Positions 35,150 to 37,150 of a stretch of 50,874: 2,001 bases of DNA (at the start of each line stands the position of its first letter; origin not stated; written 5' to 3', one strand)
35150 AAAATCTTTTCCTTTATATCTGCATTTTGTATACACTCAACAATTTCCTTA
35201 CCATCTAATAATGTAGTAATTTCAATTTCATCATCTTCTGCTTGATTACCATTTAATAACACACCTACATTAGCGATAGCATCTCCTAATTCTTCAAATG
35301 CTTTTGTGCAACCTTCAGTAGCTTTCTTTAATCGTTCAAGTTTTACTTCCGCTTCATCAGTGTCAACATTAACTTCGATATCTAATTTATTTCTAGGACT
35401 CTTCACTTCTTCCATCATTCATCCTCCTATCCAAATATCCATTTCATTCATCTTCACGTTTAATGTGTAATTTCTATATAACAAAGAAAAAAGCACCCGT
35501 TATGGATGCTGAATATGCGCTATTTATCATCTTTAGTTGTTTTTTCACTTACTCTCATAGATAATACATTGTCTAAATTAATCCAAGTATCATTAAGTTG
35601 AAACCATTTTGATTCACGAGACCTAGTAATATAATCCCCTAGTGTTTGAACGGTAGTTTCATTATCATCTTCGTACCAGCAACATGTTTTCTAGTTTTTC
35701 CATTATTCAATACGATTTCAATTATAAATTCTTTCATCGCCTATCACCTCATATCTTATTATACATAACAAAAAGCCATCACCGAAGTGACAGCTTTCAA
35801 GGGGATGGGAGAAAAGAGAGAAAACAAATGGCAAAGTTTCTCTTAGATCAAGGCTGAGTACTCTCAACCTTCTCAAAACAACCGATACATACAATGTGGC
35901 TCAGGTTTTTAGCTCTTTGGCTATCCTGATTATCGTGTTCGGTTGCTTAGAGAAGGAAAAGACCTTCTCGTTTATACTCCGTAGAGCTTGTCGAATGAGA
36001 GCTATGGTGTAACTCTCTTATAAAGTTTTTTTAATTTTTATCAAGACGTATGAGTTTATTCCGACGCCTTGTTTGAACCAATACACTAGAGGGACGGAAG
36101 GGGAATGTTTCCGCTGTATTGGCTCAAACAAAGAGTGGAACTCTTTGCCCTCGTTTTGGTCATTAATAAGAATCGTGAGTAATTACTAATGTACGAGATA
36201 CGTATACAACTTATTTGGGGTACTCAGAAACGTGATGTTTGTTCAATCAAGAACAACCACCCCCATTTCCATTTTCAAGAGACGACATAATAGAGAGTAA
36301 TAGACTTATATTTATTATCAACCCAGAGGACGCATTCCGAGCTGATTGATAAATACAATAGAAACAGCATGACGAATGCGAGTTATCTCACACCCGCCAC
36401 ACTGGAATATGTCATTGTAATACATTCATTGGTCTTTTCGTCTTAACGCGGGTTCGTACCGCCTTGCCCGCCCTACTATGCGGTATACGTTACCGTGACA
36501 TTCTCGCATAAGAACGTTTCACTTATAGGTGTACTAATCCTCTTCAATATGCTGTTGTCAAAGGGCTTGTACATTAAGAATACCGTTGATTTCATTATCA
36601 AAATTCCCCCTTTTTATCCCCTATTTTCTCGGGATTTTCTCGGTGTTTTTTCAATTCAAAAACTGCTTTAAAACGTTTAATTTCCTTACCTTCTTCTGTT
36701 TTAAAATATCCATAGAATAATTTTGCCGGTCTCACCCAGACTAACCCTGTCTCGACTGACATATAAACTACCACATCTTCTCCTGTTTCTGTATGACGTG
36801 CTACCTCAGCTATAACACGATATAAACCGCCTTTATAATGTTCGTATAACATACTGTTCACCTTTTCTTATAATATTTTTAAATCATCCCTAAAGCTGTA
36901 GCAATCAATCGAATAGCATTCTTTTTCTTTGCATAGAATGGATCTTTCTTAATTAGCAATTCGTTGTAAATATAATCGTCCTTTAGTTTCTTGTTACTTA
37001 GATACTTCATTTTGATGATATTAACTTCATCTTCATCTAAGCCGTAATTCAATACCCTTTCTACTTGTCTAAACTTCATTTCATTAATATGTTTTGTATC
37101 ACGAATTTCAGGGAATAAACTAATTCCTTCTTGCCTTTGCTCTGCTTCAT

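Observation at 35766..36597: About 0.8 kb ORF-free, hairpin-rich tract ending in a terminator inside the early/late operon: candidate large structured RNA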

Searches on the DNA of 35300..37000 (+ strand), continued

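Call 55: search_with_rna_model(model_id=R1, sources=[window, L001, L002, L003, L004, L007, L008, L009, L010, L011, L012, L013, L015, L016, L017, L019, L020, L021, L022, L023, L024, L025, L026, L027, L028, L029, L030, L032, L036, L037, L038, L039, L040, L041, L042, L043, L044, L045, L046, L047, L048, L049, L050, L051, L052, L053, L054, L055, L056, L058, L061, L062, L063, L064, L065, L066, L067, L068, L070, L071, L072, L075, L076, L077, L078, L080, L081, L082, L084, L085, L086, L090, L092, L094, L095, L096, L099, L100, L103, L108, L109, L110, L111, L112, L115, L116, L119, L120, L121, L122, L123, L125, L128, L129, L130, L132, L134, L135, L136, L137], make_alignment=true, max_evalue=0.001)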
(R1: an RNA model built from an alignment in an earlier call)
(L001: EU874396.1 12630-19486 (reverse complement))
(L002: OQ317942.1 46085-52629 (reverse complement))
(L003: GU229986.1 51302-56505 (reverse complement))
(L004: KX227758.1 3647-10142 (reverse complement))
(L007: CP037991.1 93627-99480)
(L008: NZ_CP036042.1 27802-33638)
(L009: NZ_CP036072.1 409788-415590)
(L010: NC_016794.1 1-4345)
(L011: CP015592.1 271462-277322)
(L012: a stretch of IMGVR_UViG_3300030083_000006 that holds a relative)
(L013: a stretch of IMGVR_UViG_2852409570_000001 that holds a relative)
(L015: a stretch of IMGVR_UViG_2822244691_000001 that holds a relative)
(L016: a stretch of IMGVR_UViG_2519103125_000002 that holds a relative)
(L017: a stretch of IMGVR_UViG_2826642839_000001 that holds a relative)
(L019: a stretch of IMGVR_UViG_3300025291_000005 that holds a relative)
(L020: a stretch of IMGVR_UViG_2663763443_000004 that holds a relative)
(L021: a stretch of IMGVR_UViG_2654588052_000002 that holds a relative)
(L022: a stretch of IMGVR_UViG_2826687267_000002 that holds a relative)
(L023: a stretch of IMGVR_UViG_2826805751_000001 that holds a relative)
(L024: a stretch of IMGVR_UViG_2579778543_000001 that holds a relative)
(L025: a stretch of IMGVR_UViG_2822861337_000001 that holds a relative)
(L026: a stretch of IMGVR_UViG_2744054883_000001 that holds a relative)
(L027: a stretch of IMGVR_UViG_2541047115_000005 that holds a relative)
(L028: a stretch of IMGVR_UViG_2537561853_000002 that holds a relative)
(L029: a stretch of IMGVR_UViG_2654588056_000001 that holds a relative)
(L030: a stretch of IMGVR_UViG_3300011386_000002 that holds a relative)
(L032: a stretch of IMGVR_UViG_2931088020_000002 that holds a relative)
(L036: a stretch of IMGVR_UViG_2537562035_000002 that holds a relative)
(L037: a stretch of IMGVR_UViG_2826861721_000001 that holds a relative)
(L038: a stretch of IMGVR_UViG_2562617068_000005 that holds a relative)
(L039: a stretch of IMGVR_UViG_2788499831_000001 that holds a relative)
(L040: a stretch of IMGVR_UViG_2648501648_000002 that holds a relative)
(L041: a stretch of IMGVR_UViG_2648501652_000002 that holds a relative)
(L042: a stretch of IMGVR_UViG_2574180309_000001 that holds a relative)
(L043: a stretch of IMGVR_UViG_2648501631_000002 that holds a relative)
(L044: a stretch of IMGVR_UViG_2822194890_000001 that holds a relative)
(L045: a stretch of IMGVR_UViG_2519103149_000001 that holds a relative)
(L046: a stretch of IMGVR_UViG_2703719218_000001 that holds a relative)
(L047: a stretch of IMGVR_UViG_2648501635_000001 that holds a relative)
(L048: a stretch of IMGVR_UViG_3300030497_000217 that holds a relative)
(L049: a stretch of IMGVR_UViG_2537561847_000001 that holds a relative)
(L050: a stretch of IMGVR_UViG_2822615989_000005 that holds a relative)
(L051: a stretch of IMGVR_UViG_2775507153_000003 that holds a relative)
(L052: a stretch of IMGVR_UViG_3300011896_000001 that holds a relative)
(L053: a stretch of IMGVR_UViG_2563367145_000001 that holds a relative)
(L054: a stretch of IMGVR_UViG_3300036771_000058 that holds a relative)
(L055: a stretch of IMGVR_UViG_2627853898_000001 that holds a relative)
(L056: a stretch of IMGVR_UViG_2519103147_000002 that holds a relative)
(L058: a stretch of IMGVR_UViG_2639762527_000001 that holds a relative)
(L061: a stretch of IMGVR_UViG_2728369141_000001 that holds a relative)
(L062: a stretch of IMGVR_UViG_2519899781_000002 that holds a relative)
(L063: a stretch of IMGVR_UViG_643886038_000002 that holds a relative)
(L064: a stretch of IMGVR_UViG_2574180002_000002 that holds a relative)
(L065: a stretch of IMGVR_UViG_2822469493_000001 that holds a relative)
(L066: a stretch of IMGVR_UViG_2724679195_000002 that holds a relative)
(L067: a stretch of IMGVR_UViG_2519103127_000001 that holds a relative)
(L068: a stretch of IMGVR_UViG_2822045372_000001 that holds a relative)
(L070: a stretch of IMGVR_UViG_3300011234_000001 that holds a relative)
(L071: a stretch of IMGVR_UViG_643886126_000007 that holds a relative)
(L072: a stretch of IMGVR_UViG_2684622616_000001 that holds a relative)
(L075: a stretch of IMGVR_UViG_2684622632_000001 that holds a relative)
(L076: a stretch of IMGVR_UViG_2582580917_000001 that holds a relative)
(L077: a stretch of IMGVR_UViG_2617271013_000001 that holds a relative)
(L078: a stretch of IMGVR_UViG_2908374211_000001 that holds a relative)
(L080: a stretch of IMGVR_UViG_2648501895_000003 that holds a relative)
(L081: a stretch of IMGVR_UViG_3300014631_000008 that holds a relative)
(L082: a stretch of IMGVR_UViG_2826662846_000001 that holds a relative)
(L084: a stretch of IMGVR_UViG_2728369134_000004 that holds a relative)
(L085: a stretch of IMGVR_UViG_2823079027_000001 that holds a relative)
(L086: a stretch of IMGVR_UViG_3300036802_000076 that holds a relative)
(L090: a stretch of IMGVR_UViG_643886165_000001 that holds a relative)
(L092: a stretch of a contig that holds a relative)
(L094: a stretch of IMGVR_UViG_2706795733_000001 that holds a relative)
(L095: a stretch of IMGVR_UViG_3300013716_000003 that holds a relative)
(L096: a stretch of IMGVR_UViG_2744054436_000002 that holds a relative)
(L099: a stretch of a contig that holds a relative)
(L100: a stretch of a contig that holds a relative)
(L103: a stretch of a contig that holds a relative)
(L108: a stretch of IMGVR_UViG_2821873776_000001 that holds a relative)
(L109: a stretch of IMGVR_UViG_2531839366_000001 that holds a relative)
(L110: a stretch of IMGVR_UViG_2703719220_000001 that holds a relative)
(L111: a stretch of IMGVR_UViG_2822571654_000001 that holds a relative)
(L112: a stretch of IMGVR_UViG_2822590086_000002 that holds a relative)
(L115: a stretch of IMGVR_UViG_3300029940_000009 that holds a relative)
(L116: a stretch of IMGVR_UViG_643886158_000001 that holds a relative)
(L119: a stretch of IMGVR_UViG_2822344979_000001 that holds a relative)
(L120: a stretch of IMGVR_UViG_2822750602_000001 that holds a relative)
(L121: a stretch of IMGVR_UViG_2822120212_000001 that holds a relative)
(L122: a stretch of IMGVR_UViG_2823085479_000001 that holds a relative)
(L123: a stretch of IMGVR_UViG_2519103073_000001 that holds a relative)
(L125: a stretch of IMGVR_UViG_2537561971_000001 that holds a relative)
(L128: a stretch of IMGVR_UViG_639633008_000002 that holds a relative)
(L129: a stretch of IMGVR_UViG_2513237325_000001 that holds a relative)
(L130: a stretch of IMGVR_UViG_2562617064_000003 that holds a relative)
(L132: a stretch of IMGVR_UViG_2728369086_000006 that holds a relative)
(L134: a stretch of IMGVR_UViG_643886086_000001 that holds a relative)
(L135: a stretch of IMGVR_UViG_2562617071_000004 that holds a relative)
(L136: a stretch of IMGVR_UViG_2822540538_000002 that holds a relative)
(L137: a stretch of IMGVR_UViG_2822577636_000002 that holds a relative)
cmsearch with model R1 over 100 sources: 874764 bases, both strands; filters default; matches with E-value up to 0.001: 166.
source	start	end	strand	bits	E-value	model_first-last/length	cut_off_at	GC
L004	3105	3232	-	142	3.8e-36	1-129/129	no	0.43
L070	1651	1778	-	142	3.8e-36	1-129/129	no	0.43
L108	1667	1796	-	141.1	6.8e-36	1-129/129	no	0.45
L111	791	920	+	141.1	7.1e-36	1-129/129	no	0.44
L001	3321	3448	-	140.5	1e-35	1-129/129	no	0.43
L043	6468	6595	-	140.5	1e-35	1-129/129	no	0.43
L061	1013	1140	-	140.5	1e-35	1-129/129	no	0.43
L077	3392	3519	+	140.5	1e-35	1-129/129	no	0.43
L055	3498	3626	+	140.2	1.2e-35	1-129/129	no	0.43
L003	1667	1794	-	140.1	1.3e-35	1-129/129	no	0.45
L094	12871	12998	+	140.1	1.3e-35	1-129/129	no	0.45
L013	2868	2996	-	138.8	2.9e-35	1-129/129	no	0.43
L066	5381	5508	+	138.8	3e-35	1-129/129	no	0.45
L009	2768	2895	-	138.3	4.1e-35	1-129/129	no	0.44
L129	5017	5145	+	138.2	4.3e-35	1-129/129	no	0.43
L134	8104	8231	-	137.9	5.3e-35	1-129/129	no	0.45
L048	3129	3256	-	137.9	5.3e-35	1-129/129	no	0.42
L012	6013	6141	-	137.7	6e-35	1-129/129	no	0.44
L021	1535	1663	+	137.7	6e-35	1-129/129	no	0.44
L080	2403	2531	+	137.4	7e-35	1-129/129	no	0.45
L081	1418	1545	+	137.4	7.1e-35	1-129/129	no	0.44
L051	10934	11061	-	137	8.9e-35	1-129/129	no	0.44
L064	2925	3053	+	135.7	2.1e-34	1-129/129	no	0.43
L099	1798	1926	-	135.7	2.1e-34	1-129/129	no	0.43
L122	5947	6075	-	135.4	2.5e-34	1-129/129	no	0.43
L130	4172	4300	+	135.3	2.6e-34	1-129/129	no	0.44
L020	6333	6462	-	134.7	3.9e-34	1-129/129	no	0.45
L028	2648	2776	-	134.3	5.1e-34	1-129/129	no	0.43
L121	801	929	+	134.2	5.3e-34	1-129/129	no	0.42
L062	2028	2156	+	133.9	6.7e-34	1-129/129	no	0.44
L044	2311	2441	+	133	1.2e-33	1-129/129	no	0.43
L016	492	620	-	132.9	1.2e-33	1-129/129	no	0.43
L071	4791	4919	+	132.9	1.2e-33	1-129/129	no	0.45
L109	9668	9796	-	132.5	1.6e-33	1-129/129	no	0.43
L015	2099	2229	+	132.4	1.6e-33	1-129/129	no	0.44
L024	1243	1371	+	132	2.2e-33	1-129/129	no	0.43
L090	6729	6857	-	132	2.2e-33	1-129/129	no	0.43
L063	1750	1878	+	131.6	2.8e-33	1-129/129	no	0.4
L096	9555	9684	-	131.3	3.3e-33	1-129/129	no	0.43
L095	1970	2097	+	131.3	3.4e-33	1-129/129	no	0.45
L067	4910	5038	-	131.1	3.8e-33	1-129/129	no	0.43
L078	8440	8568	+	130.6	5.2e-33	1-129/129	no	0.42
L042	2282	2410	+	130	7.8e-33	1-129/129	no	0.43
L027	1416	1544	+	129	1.4e-32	1-129/129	no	0.42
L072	5501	5629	+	128.6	1.8e-32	1-129/129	no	0.43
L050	7039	7164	-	128.6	1.9e-32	1-129/129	no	0.45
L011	2722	2849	-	126.5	7e-32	1-129/129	no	0.39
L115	10562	10690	-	126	9.8e-32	1-129/129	no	0.4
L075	1550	1679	-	123.9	3.6e-31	1-129/129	no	0.37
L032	4139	4267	-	123.8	3.8e-31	1-129/129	no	0.45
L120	9620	9750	+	122.9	6.8e-31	1-129/129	no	0.43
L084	6195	6321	-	122.3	9.8e-31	1-129/129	no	0.45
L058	3437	3565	-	122.2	1.1e-30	1-129/129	no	0.38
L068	927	1056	+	122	1.2e-30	1-129/129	no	0.42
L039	6868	6988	-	121.6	1.6e-30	1-129/129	no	0.4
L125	1622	1742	+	121.6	1.6e-30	1-129/129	no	0.42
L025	3082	3212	+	120.7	2.7e-30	1-129/129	no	0.43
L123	1306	1426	+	120.3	3.6e-30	1-129/129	no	0.4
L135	2334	2458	+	120.2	3.8e-30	1-129/129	no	0.47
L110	1119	1244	+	118.9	8.6e-30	1-129/129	no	0.42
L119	4755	4884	-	118.4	1.2e-29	1-129/129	no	0.45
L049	571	693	-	118.2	1.3e-29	1-129/129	no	0.43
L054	641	764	+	117.9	1.6e-29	1-129/129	no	0.42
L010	1244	1367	-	117.8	1.7e-29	1-129/129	no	0.46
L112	9139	9262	-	117.6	2e-29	1-129/129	no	0.43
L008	2753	2875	-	117.3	2.4e-29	1-129/129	no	0.42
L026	1017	1139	+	116.2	4.6e-29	1-129/129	no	0.43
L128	4113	4239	-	115.9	5.9e-29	1-129/129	no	0.48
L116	4904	5034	-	114.6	1.3e-28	1-129/129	no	0.41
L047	2781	2902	+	114.5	1.4e-28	1-129/129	no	0.39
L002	2929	3059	-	114.3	1.6e-28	1-129/129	no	0.42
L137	7511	7641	+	113.6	2.4e-28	1-129/129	no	0.4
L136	3989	4119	+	112.9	3.7e-28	1-129/129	no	0.4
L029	1555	1678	+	112.3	5.5e-28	1-129/129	no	0.42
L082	4853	4977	+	110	2.4e-27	1-129/129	no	0.46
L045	4053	4176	-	109.8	2.8e-27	1-129/129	no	0.42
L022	2157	2281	-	108.8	5e-27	1-129/129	no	0.47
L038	1380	1503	+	108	8.7e-27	1-129/129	no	0.43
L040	6696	6817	-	107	1.6e-26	1-129/129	no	0.41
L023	7264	7388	-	106.8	1.9e-26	1-129/129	no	0.47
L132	4876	4990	-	104.4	8e-26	1-129/129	no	0.41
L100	3430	3551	-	101.2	6.2e-25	1-129/129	no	0.43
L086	11085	11207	-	93.6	7.6e-23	1-129/129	no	0.46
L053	1673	1803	-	92.1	1.9e-22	1-129/129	no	0.47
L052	6439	6569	-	90.1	7e-22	1-129/129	no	0.44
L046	13176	13287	+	90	7.6e-22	1-129/129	no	0.42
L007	2759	2893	-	87.6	3.3e-21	1-129/129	no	0.4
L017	3939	4054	+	87.4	3.9e-21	1-129/129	no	0.47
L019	13014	13129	+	87.4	3.9e-21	1-129/129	no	0.47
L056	4349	4491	-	77.9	1.6e-18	1-129/129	no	0.38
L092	11186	11328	-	77.9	1.6e-18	1-129/129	no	0.38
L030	4395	4526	+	76.9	3e-18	1-129/129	no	0.37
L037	6880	6994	-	76.6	3.6e-18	1-129/129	no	0.45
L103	5963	6104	-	75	9.8e-18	1-129/129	no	0.4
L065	12036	12178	+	75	1e-17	1-129/129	no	0.38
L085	1733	1870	+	73.6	2.3e-17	1-129/129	no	0.41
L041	4481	4622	+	73.5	2.5e-17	1-129/129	no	0.41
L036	1366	1503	+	72.6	4.5e-17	1-129/129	no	0.4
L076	619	760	+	72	6.5e-17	1-129/129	no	0.41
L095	1962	2092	-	36.6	3.5e-07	1-129/129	no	0.44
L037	6875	6992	+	35.7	6.1e-07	1-129/129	no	0.44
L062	2020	2151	-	34.5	1.3e-06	1-129/129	no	0.44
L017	3941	4059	-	32.4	5e-06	1-129/129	no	0.45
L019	13016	13134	-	32.4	5e-06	1-129/129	no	0.45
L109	9664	9804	+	32.3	5.1e-06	1-129/129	no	0.41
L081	1410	1542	-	32.3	5.1e-06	1-129/129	no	0.43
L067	4915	5046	+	31.5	8.7e-06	1-129/129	no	0.43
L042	2274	2405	-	31.3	9.6e-06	1-129/129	no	0.42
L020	6338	6470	+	31.1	1.1e-05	1-129/129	no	0.44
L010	1247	1375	+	30.9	1.2e-05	1-129/129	no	0.45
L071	4794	4914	-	30.8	1.3e-05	1-129/129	no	0.47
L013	2865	3004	+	30.8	1.3e-05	1-129/129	no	0.41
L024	1235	1421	-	30.8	1.4e-05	1-129/129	no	0.42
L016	489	628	+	30.7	1.4e-05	1-129/129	no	0.41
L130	4164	4303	-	30.7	1.4e-05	1-129/129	no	0.42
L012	6010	6149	+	30.4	1.7e-05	1-129/129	no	0.42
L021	1527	1666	-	30.4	1.7e-05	1-129/129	no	0.42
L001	3326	3456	+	30.3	1.8e-05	1-129/129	no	0.43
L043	6473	6603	+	30.3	1.8e-05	1-129/129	no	0.43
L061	1018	1148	+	30.3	1.8e-05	1-129/129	no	0.43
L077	3384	3514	-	30.3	1.8e-05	1-129/129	no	0.43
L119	4752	4892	+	30.3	1.9e-05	1-129/129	no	0.43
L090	6726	6865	+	30.2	1.9e-05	1-129/129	no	0.41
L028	2645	2784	+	30.2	2e-05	1-129/129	no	0.41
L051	10937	11069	+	30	2.2e-05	1-129/129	no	0.43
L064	2917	3056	-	29.8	2.5e-05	1-129/129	no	0.41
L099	1795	1934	+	29.8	2.5e-05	1-129/129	no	0.41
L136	3993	4122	-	29.8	2.6e-05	1-129/129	no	0.4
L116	4901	5030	+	29.7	2.7e-05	1-129/129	no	0.42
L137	7515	7644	-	29.6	2.8e-05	1-129/129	no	0.41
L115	10559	10687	+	29.6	3e-05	1-129/129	no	0.4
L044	2315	2444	-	29.4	3.3e-05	1-129/129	no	0.43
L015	2103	2232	-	29.3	3.5e-05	1-129/129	no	0.44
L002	2926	3063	+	29.2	3.6e-05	1-129/129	no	0.41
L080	2395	2534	-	29.2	3.6e-05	1-129/129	no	0.43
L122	5944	6083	+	29.1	3.9e-05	1-129/129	no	0.41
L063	1743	1875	-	29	4.1e-05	1-129/129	no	0.4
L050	7033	7172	+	28.8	4.7e-05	1-129/129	no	0.43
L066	5373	5512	-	28.7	5.1e-05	1-129/129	no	0.42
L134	8098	8239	+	28.6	5.2e-05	1-129/129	no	0.41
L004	3101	3229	+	28.5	5.6e-05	1-129/129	no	0.43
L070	1647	1775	+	28.5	5.6e-05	1-129/129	no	0.43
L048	3134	3264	+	28.5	5.8e-05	1-129/129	no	0.42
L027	1408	1547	-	28.5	5.8e-05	1-129/129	no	0.39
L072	5504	5626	-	28.4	6e-05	1-129/129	no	0.43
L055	3501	3623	-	28.4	6.2e-05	1-129/129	no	0.46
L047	2785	2906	-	28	8.1e-05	1-129/129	no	0.39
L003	1670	1802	+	27.8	9.1e-05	1-129/129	no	0.44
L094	12863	12995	-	27.8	9.1e-05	1-129/129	no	0.44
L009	2764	2903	+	27.8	9.2e-05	1-129/129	no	0.41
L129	5021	5148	-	26.8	0.00017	1-129/129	no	0.44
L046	13168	13300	-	26.6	0.00019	1-129/129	no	0.38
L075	1548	1676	+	26.2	0.00024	1-129/129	no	0.36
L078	8443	8572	-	26.2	0.00025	1-129/129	no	0.42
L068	918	1059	-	26.1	0.00027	1-129/129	no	0.4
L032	4135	4275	+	26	0.00027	1-129/129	no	0.42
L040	6693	6814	+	25.7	0.00035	1-129/129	no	0.4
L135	2337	2455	-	25.5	0.00038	1-129/129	no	0.5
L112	9136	9267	+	25.5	0.00039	1-129/129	no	0.41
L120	9623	9753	-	25.3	0.00045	1-129/129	no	0.43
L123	1288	1430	-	25.2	0.00046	1-129/129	no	0.35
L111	793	923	-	24.9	0.00056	1-129/129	no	0.44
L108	1664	1794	+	24.7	0.00064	1-129/129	no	0.44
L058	3435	3562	+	24.2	0.00089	1-129/129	no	0.38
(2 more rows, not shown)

Alignment A3: 150 matches aligned to the model, 269 columns, each read 5' to 3' on its own strand. Consensus structure (alignment columns), stored with it:
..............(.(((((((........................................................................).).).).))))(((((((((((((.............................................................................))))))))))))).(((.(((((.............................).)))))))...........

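Call 79: search_with_rna_model(model_id=R1, sources=[L151, L152], max_evalue=1, filters=off)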
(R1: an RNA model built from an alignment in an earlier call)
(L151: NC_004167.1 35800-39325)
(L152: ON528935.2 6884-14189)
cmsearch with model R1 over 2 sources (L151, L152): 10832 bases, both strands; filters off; matches with E-value up to 1: 1.
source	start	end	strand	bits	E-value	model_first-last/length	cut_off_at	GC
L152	2246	2356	-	9.5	0.12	1-129/129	no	0.4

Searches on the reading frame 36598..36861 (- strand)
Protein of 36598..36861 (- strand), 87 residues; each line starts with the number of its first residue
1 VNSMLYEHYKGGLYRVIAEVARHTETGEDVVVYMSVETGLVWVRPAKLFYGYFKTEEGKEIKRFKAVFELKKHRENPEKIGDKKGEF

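Call 40: search_protein_families(library=pfam, proteins=[window:36598-36861:-], max_evalue=0.01)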
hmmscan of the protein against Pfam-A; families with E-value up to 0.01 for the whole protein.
window:36598-36861:- (87 aa): 1 family
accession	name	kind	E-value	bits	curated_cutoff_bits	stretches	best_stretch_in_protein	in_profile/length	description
PF07866.17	DUF1653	-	8.8e-17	61.7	23.5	1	5-65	2-61/62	Protein of unknown function (DUF1653)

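Call 64: search_protein_families(library=phrogs, proteins=[window:36598-36861:-], max_evalue=0.001)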
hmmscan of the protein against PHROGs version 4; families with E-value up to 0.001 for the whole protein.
window:36598-36861:- (87 aa): 1 family
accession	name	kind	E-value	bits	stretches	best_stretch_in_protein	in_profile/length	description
phrog_4767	-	unknown function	4.4e-06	26.7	1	3-72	12-84/505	-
